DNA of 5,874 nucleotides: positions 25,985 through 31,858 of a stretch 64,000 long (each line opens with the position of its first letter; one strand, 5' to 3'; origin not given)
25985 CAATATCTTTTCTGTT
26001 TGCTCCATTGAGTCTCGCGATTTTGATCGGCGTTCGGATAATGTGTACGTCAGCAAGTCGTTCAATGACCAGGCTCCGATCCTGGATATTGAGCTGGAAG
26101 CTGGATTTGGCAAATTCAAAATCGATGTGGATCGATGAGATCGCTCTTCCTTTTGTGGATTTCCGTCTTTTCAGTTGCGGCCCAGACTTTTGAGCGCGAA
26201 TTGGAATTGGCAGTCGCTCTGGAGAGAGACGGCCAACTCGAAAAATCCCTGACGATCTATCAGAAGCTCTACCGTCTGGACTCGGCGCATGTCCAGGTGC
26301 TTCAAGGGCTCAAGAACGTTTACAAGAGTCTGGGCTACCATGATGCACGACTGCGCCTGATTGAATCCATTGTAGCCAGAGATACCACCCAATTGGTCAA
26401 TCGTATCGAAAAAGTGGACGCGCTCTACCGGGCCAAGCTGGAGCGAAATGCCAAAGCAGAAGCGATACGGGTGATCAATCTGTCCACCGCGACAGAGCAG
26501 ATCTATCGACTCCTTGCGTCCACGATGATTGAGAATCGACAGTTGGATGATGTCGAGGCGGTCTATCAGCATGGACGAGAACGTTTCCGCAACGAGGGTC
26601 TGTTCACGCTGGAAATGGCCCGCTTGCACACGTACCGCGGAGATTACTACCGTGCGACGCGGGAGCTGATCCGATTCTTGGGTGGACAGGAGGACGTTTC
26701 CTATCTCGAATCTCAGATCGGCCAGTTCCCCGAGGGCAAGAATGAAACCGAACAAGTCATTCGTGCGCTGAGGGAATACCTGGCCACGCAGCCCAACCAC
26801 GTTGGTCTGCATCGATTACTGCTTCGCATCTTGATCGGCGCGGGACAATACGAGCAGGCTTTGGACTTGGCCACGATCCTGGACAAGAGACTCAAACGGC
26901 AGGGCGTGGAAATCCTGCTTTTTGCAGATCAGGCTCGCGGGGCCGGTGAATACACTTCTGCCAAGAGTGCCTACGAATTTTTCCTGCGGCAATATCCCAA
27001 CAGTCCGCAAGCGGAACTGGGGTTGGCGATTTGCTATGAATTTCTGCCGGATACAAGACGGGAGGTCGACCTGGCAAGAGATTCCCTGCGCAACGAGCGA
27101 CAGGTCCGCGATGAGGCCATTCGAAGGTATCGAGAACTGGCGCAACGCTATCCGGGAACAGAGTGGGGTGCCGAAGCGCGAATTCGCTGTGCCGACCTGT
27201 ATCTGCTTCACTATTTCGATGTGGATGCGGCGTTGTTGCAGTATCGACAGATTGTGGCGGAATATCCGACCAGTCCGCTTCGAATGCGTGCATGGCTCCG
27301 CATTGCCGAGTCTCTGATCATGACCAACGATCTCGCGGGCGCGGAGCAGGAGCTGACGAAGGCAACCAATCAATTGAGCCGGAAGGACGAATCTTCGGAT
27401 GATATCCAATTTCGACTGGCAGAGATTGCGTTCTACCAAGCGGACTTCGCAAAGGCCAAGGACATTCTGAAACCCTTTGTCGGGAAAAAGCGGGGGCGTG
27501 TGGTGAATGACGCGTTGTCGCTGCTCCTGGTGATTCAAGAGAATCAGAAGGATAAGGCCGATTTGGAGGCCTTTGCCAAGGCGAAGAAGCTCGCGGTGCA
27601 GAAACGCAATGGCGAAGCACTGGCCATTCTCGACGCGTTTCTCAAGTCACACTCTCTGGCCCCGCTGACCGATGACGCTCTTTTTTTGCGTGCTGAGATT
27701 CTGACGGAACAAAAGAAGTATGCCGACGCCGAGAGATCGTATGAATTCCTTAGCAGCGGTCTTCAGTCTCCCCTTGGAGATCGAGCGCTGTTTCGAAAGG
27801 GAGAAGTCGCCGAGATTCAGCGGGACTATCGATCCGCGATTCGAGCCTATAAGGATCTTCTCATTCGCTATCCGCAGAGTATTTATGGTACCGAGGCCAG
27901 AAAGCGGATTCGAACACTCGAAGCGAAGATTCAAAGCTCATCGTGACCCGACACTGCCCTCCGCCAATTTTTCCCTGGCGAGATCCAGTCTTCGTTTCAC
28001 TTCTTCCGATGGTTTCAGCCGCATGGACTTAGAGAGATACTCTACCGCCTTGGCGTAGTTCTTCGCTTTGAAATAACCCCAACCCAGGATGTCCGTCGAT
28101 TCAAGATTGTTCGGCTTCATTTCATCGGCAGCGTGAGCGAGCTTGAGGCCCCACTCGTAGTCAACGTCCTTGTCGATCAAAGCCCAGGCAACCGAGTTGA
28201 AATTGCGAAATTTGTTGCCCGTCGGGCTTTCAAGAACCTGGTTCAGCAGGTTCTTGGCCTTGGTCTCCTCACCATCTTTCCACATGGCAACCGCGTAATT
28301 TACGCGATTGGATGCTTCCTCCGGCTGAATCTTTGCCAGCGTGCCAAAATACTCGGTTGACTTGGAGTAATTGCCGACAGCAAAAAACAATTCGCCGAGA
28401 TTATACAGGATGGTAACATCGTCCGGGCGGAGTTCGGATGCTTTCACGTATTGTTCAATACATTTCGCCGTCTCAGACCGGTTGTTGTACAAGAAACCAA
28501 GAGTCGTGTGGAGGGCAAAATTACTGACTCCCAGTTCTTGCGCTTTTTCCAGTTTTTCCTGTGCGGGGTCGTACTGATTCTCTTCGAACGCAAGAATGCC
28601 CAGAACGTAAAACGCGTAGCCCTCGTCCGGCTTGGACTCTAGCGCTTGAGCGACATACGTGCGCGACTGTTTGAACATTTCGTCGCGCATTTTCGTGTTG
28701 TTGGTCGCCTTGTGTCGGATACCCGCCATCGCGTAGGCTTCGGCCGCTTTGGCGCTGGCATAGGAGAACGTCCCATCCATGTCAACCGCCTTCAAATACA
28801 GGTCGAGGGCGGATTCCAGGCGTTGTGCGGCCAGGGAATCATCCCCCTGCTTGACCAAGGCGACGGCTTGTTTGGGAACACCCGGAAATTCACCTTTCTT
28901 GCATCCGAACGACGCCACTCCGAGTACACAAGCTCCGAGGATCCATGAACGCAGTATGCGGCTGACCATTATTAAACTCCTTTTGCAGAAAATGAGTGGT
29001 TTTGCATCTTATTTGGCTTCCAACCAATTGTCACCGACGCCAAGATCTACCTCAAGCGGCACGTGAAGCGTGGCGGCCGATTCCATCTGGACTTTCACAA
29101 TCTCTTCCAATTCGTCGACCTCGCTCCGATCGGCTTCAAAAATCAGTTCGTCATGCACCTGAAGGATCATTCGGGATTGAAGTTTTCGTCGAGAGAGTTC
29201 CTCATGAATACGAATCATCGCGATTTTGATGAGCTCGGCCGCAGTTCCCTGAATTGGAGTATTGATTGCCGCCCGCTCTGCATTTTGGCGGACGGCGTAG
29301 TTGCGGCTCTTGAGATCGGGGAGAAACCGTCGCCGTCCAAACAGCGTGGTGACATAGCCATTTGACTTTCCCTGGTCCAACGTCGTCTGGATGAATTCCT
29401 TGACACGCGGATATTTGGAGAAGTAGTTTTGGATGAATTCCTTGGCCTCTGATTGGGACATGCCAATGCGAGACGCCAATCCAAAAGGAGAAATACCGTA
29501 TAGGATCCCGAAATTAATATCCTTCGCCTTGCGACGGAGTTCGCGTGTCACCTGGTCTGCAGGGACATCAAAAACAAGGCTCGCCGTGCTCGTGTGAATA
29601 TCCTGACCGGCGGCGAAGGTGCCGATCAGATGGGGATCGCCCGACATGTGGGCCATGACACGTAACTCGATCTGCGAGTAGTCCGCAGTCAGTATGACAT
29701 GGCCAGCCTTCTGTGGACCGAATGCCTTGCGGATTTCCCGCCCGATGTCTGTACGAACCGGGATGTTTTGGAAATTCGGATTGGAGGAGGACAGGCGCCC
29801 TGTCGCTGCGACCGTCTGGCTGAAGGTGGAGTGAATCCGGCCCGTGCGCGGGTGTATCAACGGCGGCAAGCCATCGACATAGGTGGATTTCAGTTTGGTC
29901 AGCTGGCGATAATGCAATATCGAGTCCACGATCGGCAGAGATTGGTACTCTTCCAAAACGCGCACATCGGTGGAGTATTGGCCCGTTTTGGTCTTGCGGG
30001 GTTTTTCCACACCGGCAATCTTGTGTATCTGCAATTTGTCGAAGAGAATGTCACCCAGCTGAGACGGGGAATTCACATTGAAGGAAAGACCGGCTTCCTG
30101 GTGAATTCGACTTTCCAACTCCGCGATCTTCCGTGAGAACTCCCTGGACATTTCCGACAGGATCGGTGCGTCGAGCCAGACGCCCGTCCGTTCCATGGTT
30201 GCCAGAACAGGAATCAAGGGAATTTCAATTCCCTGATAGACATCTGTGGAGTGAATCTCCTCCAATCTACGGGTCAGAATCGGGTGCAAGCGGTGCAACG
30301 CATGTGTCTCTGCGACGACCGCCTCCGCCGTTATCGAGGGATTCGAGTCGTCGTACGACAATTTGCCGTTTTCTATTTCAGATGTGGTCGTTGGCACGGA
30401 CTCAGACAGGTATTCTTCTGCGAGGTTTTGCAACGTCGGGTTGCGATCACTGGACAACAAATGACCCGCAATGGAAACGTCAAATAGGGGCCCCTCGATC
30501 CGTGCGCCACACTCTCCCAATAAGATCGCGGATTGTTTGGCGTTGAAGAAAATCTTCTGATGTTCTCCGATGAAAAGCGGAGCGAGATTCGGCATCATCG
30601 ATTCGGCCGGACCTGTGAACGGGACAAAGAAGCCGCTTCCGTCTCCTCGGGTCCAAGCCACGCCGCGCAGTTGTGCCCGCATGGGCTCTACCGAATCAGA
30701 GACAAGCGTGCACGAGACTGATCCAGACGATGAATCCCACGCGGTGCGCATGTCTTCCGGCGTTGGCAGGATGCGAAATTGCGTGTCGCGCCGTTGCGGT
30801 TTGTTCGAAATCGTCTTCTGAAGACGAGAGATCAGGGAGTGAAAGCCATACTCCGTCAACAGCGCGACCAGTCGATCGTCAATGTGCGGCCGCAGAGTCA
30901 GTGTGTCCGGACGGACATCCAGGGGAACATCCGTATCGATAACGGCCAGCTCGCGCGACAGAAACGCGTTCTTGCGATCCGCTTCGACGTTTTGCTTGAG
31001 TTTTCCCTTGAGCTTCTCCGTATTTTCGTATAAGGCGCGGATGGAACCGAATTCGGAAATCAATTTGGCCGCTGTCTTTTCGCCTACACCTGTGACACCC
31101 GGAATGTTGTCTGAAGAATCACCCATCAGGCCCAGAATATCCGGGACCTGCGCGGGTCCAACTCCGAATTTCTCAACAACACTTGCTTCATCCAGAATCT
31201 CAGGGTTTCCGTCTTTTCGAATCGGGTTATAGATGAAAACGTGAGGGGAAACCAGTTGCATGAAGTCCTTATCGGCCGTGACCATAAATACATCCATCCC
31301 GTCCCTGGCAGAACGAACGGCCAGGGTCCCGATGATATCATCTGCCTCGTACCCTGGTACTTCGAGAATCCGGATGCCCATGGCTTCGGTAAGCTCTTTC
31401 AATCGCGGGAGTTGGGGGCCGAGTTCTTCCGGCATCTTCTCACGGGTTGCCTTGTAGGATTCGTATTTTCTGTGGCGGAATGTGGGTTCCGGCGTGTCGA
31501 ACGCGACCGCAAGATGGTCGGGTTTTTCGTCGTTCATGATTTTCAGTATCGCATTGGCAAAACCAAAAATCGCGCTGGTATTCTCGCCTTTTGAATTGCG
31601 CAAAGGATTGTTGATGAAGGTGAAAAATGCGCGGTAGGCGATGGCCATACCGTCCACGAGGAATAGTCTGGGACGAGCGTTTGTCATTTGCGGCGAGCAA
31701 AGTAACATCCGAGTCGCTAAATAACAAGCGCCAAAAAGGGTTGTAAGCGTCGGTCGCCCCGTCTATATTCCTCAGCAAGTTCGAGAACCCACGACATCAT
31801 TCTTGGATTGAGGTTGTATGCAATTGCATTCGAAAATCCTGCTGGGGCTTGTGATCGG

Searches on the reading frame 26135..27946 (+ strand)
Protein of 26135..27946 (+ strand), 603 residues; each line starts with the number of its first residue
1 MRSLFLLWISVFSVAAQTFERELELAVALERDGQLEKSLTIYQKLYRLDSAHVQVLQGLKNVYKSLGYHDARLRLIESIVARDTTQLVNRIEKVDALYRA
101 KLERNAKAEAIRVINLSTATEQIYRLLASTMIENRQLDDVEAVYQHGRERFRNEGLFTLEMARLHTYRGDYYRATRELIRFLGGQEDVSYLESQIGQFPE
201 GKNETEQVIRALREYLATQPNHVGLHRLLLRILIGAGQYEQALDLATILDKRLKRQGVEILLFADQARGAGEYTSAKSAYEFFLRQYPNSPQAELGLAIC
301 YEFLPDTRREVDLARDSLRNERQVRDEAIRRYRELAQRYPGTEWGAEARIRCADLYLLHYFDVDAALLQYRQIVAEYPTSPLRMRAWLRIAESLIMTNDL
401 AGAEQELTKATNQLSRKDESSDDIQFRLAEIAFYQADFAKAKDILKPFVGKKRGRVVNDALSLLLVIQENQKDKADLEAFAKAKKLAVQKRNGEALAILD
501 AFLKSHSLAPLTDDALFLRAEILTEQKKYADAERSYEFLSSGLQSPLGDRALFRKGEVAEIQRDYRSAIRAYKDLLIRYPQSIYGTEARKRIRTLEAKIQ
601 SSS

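Call 53: search_protein_families(library=pfam, proteins=[window:26135-27946:+], max_evalue=0.00001)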
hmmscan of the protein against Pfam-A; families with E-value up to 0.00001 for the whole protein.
window:26135-27946:+ (603 aa): 6 families
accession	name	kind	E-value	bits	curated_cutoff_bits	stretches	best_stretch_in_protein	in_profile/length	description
PF13432.12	TPR_16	-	2.4e-20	73.1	32.7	0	482-535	3-53/65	Tetratricopeptide repeat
PF14559.12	TPR_19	-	2.8e-20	72.8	25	0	205-245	7-47/68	Tetratricopeptide repeat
PF13174.12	TPR_6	-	2.2e-16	59.7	26.3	0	551-582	2-33/33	Tetratricopeptide repeat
PF13428.12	TPR_14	-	3.5e-15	55.4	23.5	0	261-299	5-43/44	Tetratricopeptide repeat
PF13525.12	YfiO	-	1.9e-11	44.6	25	0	271-355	56-136/203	Outer membrane lipoprotein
PF07719.23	TPR_2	-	3.2e-07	30.4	27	0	550-581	2-33/34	Tetratricopeptide repeat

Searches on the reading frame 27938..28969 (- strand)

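Call 53: search_protein_families(library=pfam, proteins=[window:27938-28969:-], max_evalue=0.00001)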
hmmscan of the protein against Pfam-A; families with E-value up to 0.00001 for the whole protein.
window:27938-28969:- (343 aa): 14 families
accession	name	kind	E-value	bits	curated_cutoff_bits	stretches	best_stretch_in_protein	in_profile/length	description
PF07719.23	TPR_2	-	7.4e-19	66.7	27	0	295-320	7-32/34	Tetratricopeptide repeat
PF00515.34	TPR_1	-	7.7e-17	60.8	27.8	0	295-321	7-33/34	Tetratricopeptide repeat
PF13424.12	TPR_12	-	3.5e-15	56.4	30.1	0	154-208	6-68/77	Tetratricopeptide repeat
PF14559.12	TPR_19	-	5.9e-12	46.2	25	0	197-247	3-53/68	Tetratricopeptide repeat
PF13414.12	TPR_11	-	1.1e-11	44.6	26.8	1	169-199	12-42/42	TPR repeat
PF13181.12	TPR_8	-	1.7e-11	43.7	25.7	0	296-321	8-33/34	Tetratricopeptide repeat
PF13432.12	TPR_16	-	9.5e-11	42.4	32.7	0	99-143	13-57/65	Tetratricopeptide repeat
PF23914.1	TPR_CcmH_CycH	-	9e-10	39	42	0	182-251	47-119/158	Cytochrome c-type biogenesis protein H TPR domain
PF13431.12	TPR_17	-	1e-09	38.3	24.4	0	174-203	2-31/34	Tetratricopeptide repeat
PF13428.12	TPR_14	-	1.4e-07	32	23.5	0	152-194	2-44/44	Tetratricopeptide repeat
PF13174.12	TPR_6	-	1.6e-07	31.9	26.3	0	295-314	6-25/33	Tetratricopeptide repeat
PF12895.13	ANAPC3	-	2.1e-07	31.5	27.2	0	283-320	17-53/82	Anaphase-promoting complex, cyclosome, subunit 3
PF24575.1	TPR_Slam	-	1.7e-06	28.8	35.2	0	162-240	26-102/104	Surface lipoprotein assembly modifier, N-terminal TPR repeats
PF14853.12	Fis1_TPR_C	-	6.8e-06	26.6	25.3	0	295-321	7-33/53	Fis1 C-terminal tetratricopeptide repeat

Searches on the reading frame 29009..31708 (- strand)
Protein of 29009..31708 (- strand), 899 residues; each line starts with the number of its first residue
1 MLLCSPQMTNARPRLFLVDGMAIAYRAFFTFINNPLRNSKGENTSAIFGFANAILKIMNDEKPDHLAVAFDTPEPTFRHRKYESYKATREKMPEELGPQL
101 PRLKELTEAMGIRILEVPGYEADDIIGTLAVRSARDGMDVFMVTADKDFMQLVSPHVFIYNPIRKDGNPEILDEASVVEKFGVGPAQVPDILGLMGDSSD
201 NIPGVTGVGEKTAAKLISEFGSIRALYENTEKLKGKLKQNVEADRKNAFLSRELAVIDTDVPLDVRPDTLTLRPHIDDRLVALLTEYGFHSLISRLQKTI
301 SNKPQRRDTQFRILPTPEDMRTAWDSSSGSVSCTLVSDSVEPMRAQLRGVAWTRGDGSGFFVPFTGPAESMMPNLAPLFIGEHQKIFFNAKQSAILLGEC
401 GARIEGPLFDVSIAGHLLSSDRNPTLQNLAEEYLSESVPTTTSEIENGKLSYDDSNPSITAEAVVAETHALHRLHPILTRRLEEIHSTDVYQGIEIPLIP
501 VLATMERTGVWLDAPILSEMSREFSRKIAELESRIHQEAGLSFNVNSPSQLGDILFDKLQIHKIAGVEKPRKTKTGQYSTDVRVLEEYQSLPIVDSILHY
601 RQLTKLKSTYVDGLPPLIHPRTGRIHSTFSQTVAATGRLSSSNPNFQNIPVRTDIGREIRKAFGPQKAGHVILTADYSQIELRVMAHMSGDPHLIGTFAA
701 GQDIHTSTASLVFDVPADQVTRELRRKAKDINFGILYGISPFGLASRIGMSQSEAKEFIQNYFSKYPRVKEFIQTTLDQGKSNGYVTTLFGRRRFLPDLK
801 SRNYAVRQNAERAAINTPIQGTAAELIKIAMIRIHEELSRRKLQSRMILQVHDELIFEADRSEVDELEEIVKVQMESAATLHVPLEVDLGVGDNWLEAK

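Call 53: search_protein_families(library=pfam, proteins=[window:29009-31708:-], max_evalue=0.00001)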
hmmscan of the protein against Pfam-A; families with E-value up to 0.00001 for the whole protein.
window:29009-31708:- (899 aa): 4 families
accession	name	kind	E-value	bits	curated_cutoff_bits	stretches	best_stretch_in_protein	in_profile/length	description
PF00476.26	DNA_pol_A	-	2.1e-163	544.1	34.3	1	517-897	4-381/381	DNA polymerase family A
PF02739.22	5_3_exonuc_N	-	1e-59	201.4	34.3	1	14-182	1-164/164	5'-3' exonuclease, N-terminal resolvase-like domain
PF01367.25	5_3_exonuc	-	8.3e-33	113.2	40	1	183-274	1-93/97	5'-3' exonuclease, C-terminal SAM fold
PF01612.26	DNA_pol_A_exo1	-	2e-06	28.1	23.6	1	343-482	37-172/173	3'-5' exonuclease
